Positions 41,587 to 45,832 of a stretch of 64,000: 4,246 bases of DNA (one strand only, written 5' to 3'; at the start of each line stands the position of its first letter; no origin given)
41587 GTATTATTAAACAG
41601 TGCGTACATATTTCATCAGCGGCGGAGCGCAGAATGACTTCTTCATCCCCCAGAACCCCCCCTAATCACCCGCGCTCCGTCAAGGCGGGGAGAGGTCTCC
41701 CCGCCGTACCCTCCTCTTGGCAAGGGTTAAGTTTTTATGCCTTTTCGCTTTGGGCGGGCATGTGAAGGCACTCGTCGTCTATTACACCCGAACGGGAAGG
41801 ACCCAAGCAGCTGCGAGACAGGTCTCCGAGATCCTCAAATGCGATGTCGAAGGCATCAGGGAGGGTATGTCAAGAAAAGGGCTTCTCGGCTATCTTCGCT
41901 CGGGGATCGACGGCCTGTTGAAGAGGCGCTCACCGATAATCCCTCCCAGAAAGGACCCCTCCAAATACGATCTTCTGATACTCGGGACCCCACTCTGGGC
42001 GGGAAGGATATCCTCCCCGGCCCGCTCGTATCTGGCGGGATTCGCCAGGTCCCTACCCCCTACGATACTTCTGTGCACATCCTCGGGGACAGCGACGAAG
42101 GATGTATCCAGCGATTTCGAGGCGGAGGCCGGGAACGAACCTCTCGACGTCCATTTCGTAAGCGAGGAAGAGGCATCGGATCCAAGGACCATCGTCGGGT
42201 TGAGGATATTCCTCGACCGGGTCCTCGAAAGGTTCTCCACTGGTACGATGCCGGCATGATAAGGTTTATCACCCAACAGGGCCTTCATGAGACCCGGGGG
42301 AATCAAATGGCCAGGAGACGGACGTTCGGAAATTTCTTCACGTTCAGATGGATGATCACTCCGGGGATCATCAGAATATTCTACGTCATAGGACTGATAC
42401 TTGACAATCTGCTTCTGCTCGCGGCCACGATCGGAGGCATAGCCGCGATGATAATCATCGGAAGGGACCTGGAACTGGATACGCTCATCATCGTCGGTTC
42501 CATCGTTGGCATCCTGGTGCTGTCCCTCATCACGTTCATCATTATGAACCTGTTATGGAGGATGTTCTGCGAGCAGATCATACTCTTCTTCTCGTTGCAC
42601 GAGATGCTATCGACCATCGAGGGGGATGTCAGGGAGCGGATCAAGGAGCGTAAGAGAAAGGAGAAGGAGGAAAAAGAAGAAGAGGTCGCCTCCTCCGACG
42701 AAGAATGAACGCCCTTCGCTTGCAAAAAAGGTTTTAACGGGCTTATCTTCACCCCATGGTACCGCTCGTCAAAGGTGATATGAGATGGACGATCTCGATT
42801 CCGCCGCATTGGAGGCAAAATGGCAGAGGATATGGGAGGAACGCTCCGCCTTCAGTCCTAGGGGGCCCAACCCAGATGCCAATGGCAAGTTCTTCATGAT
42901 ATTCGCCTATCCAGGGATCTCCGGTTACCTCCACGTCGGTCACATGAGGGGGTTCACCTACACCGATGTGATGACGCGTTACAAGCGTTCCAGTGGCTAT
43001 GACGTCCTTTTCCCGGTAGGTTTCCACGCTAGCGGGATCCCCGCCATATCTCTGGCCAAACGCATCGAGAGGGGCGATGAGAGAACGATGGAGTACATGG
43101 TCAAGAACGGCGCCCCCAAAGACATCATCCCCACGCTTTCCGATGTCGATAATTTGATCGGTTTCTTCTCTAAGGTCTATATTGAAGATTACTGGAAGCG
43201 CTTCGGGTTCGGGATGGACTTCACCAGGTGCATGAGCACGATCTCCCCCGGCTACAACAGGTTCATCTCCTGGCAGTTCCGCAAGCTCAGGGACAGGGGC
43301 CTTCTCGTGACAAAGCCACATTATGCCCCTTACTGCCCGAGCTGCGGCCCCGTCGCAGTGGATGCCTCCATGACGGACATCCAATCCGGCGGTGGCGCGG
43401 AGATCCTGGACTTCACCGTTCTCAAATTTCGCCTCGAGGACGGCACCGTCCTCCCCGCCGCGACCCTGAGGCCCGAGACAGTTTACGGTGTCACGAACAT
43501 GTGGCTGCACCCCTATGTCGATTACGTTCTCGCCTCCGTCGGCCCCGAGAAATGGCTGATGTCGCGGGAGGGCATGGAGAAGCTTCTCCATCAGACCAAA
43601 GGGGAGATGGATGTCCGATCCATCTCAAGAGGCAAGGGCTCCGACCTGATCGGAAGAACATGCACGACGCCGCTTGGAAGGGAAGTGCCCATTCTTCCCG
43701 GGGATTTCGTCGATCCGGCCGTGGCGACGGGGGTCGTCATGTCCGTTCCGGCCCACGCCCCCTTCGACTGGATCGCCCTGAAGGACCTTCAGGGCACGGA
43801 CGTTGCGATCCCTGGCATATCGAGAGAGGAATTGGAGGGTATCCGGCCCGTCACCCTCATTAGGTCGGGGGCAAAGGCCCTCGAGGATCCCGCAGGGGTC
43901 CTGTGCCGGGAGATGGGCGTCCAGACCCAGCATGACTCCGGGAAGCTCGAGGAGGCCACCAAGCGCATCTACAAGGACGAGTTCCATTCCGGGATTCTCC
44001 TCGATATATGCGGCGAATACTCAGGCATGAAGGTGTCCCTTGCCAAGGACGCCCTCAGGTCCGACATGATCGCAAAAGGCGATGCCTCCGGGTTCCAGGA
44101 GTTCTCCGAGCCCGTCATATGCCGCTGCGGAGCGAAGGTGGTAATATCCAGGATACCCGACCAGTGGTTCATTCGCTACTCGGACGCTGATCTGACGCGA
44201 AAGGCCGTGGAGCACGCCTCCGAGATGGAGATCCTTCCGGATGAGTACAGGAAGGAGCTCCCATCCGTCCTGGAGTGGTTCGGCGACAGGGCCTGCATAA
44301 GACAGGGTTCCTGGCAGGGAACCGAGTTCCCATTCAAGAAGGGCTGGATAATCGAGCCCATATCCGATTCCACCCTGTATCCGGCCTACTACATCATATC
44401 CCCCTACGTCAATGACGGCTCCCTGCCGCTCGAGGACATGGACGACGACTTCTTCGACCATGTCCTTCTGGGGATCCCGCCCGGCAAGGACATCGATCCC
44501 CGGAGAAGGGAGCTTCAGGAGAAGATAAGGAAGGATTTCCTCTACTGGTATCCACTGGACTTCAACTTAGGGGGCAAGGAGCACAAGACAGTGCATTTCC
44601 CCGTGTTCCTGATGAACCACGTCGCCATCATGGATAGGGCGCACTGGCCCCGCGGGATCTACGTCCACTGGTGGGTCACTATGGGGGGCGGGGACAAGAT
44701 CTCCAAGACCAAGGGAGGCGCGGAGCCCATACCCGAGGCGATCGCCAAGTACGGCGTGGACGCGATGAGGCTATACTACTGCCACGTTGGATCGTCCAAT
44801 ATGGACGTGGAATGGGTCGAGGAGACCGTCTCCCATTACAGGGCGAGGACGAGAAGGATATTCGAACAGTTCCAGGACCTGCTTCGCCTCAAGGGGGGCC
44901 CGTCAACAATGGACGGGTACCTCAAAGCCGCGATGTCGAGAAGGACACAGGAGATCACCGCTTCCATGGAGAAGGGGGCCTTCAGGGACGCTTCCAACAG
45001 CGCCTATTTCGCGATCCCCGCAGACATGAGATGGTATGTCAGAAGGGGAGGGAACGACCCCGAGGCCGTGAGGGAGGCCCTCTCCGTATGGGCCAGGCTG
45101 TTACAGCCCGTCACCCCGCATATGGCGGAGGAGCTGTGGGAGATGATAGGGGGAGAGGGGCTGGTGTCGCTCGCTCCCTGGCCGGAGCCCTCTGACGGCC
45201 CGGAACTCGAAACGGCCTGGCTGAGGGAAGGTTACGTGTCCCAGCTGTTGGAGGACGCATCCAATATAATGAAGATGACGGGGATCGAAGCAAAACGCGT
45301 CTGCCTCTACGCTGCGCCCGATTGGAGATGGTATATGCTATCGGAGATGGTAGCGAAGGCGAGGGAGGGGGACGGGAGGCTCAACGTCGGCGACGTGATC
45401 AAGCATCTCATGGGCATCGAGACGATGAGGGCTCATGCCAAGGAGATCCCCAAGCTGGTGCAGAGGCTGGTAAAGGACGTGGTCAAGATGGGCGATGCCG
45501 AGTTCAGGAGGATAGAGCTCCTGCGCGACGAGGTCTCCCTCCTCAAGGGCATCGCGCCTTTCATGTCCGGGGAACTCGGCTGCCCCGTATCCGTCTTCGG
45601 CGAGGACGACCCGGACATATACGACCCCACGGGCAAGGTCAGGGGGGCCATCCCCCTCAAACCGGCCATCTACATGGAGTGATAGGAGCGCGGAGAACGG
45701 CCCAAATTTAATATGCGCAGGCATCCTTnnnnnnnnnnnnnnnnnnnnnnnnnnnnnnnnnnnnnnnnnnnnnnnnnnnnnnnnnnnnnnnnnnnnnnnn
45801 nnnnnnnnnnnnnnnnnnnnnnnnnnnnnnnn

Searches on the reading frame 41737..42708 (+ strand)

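Call 81: search_protein_families(library=pfam, proteins=[window:41737-42708:+], max_evalue=0.001)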
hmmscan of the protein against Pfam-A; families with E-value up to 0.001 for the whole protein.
window:41737-42708:+ (323 aa): 1 family
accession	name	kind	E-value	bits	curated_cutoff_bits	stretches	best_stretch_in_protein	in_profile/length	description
PF14110.11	DUF4282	-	1.6e-11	45.1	27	1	200-294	1-84/86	Domain of unknown function (DUF4282)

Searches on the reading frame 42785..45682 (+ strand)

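Call 45: search_protein_families(library=pfam, proteins=[window:42785-45682:+], max_evalue=0.001)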
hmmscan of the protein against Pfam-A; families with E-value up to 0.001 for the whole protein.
window:42785-45682:+ (965 aa): 5 families
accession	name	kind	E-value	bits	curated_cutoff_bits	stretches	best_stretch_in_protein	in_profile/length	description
PF00133.28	tRNA-synt_1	-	6.8e-29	101.3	22.7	2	13-516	2-244/414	tRNA synthetases class I (I, L, M and V)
PF08264.19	Anticodon_1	-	8.4e-18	65.1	25.1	1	715-833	6-140/148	Anticodon-binding domain of tRNA ligase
PF09334.17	tRNA-synt_1g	-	5.3e-13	48.9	20.1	2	41-93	6-58/391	tRNA synthetases class I (M)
PF13603.12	tRNA-synt_1_2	-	8.8e-07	29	25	1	213-329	12-126/185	Leucyl-tRNA synthetase, editing domain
PF01406.26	tRNA-synt_1e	-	0.00039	20.3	27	0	43-76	17-50/301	tRNA synthetases class I (C) catalytic domain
